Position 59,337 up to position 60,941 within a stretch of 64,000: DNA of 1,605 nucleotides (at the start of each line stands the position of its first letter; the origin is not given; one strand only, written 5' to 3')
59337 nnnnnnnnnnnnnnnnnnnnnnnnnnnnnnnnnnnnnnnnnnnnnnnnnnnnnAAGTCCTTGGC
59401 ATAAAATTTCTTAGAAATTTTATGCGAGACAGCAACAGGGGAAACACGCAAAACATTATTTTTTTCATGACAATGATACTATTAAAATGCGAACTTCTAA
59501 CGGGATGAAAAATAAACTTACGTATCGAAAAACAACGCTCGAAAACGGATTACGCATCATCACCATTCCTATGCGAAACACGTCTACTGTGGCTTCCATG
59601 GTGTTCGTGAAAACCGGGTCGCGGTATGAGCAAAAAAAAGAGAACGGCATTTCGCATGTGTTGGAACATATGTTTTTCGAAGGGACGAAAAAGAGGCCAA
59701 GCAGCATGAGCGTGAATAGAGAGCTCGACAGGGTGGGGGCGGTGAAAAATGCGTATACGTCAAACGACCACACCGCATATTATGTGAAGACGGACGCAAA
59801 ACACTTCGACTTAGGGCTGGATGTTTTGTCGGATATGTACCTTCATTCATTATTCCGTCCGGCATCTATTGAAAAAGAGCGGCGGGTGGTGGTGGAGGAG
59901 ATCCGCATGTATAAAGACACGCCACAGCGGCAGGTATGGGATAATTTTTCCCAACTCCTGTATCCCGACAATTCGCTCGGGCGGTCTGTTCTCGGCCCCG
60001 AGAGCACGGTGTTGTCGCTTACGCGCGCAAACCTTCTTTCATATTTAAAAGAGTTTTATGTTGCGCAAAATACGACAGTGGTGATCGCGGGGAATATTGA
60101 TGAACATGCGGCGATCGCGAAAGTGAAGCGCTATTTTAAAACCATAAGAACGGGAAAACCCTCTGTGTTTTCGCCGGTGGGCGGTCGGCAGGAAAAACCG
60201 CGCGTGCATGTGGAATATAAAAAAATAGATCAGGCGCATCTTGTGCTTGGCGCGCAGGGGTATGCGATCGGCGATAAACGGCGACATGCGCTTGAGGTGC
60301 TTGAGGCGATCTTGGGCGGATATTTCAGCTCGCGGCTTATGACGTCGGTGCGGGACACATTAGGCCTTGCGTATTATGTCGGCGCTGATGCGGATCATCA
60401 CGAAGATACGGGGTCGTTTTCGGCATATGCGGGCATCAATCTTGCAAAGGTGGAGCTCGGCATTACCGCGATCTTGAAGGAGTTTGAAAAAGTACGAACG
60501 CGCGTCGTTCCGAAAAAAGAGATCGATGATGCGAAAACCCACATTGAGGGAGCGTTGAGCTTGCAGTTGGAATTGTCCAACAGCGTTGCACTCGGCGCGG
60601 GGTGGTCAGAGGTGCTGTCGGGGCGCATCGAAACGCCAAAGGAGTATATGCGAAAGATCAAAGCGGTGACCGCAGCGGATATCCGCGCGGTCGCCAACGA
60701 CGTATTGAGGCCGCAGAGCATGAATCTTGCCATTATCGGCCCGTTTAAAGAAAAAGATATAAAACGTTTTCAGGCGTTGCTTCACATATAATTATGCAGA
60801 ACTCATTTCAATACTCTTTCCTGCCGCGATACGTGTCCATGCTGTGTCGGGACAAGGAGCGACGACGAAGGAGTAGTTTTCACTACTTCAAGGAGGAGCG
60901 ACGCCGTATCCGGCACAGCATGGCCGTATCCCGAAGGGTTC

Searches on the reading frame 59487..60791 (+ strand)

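Call 52: search_protein_families(library=pfam, proteins=[window:59487-60791:+], max_evalue=0.001)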
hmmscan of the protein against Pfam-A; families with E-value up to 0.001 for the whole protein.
window:59487-60791:+ (434 aa): 2 families
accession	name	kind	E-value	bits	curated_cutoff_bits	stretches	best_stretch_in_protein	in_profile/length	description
PF05193.26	Peptidase_M16_C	-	1.4e-38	133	23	1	177-351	1-179/181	Peptidase M16 inactive domain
PF00675.25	Peptidase_M16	-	1.7e-38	132.3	22.3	1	26-172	4-149/149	Insulinase (Peptidase family M16)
